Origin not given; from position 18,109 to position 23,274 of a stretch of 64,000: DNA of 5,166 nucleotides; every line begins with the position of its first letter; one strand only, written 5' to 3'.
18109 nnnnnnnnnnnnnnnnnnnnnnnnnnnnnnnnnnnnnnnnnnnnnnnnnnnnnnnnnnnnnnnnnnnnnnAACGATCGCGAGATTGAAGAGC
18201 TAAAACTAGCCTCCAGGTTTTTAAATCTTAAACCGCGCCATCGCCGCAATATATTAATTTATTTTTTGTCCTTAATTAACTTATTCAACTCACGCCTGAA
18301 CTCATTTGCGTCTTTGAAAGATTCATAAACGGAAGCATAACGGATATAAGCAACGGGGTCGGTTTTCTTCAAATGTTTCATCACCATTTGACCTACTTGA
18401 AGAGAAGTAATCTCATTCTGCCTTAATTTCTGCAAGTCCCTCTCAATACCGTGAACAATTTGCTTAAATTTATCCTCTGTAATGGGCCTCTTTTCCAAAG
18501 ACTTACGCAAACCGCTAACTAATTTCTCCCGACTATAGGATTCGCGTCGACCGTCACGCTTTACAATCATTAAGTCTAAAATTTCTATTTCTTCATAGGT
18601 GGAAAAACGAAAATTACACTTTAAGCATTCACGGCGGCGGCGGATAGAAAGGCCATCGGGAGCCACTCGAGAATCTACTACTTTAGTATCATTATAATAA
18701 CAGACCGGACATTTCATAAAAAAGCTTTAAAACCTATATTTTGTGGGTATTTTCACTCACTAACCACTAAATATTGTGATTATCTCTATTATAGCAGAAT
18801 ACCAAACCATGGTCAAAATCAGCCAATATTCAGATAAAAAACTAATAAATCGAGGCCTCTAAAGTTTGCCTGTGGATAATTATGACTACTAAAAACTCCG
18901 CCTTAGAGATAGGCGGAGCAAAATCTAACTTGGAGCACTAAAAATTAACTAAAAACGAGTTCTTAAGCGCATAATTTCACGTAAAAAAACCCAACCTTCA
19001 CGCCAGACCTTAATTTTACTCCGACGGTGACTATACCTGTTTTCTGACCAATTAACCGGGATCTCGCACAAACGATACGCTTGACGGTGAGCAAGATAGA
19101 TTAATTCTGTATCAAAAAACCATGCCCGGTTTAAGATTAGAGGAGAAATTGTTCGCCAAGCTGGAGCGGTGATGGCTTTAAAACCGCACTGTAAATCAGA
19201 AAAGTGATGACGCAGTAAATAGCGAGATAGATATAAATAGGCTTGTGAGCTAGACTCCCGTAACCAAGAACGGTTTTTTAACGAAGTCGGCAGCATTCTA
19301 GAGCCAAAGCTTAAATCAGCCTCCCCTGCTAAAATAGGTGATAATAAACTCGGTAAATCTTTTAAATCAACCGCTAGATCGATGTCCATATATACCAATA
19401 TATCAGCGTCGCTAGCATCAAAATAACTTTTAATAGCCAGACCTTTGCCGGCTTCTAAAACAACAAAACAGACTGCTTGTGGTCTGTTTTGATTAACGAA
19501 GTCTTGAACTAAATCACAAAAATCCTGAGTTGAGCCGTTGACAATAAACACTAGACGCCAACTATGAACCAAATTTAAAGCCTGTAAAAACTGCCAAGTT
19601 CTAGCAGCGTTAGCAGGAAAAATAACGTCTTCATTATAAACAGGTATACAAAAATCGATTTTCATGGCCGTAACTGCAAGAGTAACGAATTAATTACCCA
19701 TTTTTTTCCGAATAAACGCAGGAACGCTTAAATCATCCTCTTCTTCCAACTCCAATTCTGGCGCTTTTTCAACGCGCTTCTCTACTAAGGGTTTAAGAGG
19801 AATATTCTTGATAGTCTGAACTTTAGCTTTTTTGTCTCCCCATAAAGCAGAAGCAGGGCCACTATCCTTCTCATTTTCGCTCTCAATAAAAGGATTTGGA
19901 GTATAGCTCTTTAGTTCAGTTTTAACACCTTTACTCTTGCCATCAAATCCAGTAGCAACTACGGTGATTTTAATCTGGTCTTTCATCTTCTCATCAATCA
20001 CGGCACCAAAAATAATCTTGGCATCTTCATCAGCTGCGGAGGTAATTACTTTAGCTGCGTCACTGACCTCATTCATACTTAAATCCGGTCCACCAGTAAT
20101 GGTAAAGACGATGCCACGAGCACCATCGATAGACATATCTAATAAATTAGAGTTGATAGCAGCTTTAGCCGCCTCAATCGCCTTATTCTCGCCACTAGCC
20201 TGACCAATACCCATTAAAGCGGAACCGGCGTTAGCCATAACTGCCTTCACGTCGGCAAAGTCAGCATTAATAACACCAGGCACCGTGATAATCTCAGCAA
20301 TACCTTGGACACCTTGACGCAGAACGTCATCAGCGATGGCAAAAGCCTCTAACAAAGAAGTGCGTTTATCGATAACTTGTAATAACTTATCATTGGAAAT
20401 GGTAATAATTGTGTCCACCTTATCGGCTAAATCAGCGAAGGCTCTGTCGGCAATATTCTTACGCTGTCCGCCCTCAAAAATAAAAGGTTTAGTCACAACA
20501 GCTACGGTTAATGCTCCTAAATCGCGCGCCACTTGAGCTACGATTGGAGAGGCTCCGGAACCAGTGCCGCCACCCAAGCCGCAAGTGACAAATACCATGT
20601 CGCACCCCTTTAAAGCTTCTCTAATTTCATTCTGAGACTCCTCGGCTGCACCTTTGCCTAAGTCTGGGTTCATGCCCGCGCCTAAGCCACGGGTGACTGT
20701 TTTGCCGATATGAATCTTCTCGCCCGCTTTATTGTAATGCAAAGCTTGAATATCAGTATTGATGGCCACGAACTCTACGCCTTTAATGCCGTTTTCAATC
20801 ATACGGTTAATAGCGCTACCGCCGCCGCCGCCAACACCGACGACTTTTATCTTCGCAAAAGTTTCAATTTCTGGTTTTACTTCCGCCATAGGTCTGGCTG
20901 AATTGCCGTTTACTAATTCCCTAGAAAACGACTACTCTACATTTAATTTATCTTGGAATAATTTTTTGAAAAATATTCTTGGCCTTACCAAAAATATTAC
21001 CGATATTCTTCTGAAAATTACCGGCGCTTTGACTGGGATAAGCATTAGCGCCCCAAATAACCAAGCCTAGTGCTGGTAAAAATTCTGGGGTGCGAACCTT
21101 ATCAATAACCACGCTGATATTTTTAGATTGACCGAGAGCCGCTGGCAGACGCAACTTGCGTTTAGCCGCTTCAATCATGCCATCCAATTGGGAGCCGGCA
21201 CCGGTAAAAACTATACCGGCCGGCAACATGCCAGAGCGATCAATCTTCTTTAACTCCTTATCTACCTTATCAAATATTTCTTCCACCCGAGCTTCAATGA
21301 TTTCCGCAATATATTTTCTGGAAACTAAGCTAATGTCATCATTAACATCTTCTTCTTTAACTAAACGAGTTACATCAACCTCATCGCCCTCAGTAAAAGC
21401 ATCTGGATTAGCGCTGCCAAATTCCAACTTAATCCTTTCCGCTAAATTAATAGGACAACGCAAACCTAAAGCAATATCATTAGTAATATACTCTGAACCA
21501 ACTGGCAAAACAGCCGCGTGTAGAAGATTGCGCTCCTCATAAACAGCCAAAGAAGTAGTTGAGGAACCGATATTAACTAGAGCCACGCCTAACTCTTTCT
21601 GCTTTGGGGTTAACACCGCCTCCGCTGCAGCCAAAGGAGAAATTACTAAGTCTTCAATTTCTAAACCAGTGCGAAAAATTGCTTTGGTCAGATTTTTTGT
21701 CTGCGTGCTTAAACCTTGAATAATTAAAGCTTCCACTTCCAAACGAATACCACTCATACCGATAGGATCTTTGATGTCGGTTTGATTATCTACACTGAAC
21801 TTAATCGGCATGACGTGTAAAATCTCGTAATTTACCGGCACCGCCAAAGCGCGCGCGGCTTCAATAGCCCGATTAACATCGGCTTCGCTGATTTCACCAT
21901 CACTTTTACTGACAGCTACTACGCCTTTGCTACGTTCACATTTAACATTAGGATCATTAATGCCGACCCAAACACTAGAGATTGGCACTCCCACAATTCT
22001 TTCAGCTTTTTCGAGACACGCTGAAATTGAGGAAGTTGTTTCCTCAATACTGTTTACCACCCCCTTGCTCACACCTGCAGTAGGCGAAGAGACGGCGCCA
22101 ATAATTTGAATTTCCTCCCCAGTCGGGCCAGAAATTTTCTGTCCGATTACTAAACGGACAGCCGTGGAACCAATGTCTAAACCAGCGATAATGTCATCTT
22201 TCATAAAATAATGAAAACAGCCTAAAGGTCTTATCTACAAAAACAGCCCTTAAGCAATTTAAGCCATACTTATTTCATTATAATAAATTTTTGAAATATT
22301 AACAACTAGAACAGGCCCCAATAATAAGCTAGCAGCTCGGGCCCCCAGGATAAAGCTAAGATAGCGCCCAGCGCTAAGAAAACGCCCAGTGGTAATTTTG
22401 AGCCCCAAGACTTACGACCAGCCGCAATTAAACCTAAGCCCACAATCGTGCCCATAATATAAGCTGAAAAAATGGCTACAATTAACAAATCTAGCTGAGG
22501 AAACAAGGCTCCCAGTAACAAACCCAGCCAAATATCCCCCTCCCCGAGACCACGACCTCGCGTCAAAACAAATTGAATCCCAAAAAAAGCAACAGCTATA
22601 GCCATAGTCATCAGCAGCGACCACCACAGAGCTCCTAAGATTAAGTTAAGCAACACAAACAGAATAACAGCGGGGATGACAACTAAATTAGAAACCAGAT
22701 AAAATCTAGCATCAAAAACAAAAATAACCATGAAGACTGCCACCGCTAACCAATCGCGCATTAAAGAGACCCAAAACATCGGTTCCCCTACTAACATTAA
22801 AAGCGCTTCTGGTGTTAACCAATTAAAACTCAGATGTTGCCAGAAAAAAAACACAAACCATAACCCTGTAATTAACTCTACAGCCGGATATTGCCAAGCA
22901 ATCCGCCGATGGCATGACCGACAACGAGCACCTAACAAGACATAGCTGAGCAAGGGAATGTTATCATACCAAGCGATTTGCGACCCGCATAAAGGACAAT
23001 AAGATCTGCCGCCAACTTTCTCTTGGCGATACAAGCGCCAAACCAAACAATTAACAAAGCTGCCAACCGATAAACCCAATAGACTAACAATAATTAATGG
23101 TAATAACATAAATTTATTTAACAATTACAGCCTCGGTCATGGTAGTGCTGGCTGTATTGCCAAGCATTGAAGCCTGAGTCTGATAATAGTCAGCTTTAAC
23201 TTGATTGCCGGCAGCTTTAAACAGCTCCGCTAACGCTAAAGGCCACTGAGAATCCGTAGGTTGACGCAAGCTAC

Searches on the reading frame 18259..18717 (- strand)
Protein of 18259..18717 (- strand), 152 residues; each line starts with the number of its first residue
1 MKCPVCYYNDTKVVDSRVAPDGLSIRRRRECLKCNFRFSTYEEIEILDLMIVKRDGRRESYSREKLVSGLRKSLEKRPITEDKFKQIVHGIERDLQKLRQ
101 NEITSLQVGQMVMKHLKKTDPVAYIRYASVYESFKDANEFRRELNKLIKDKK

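Call 8: search_protein_families(library=pfam, proteins=[window:18259-18717:-], max_evalue=0.001)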
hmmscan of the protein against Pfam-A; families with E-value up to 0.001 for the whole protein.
window:18259-18717:- (152 aa): 2 families
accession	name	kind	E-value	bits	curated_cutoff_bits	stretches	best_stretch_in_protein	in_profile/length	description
PF22811.2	Zn_ribbon_NrdR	-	1.9e-20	72.9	27.2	1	1-42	1-42/42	Transcriptional repressor NrdR-like, N-terminal domain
PF03477.21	ATP-cone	-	2.1e-19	70.3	25.8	1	50-136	2-87/88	ATP cone domain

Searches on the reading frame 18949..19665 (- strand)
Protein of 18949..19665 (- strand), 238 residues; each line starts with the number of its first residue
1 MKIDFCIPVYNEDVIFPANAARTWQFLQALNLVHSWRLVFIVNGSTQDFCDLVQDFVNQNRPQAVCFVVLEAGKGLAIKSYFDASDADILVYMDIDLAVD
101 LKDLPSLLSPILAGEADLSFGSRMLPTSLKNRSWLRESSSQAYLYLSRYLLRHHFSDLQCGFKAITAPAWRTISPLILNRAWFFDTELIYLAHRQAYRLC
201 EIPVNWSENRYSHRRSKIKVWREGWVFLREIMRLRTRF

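Call 8: search_protein_families(library=pfam, proteins=[window:18949-19665:-], max_evalue=0.001)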
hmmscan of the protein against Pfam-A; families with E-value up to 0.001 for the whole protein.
window:18949-19665:- (238 aa): 1 family
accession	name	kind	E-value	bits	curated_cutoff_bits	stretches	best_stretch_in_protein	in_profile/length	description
PF00535.33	Glycos_transf_2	-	1.1e-11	45.3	23.3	1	5-146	2-140/168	Glycosyl transferase family 2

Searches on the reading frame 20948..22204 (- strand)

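Call 8: search_protein_families(library=pfam, proteins=[window:20948-22204:-], max_evalue=0.001)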
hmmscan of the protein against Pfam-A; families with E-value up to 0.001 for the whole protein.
window:20948-22204:- (418 aa): 4 families
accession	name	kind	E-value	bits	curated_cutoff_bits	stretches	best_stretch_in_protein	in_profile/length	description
PF14450.12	FtsA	-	1.6e-29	103.3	31.8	1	208-380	1-127/127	Cell division protein FtsA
PF02491.25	SHS2_FTSA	-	1.6e-27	96.1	25.4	1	87-162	4-78/79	SHS2 domain inserted in FTSA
PF06723.19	MreB_Mbl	-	8.6e-10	38.4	27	1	185-366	125-312/327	MreB/Mbl protein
PF11104.14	PilM_2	-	8.3e-05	22.1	27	0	195-261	170-236/340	Type IV pilus assembly protein PilM;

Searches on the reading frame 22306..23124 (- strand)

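Call 8: search_protein_families(library=pfam, proteins=[window:22306-23124:-], max_evalue=0.001)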
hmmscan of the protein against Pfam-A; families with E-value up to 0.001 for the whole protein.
window:22306-23124:- (272 aa): 2 families
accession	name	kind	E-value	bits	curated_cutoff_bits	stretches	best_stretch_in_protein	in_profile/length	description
PF06750.18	A24_N_bact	-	4.4e-28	97.6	23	1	15-96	1-83/84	Bacterial Peptidase A24 N-terminal domain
PF01478.23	Peptidase_A24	-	2.8e-08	34.6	26.5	1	126-230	2-104/104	Type IV leader peptidase family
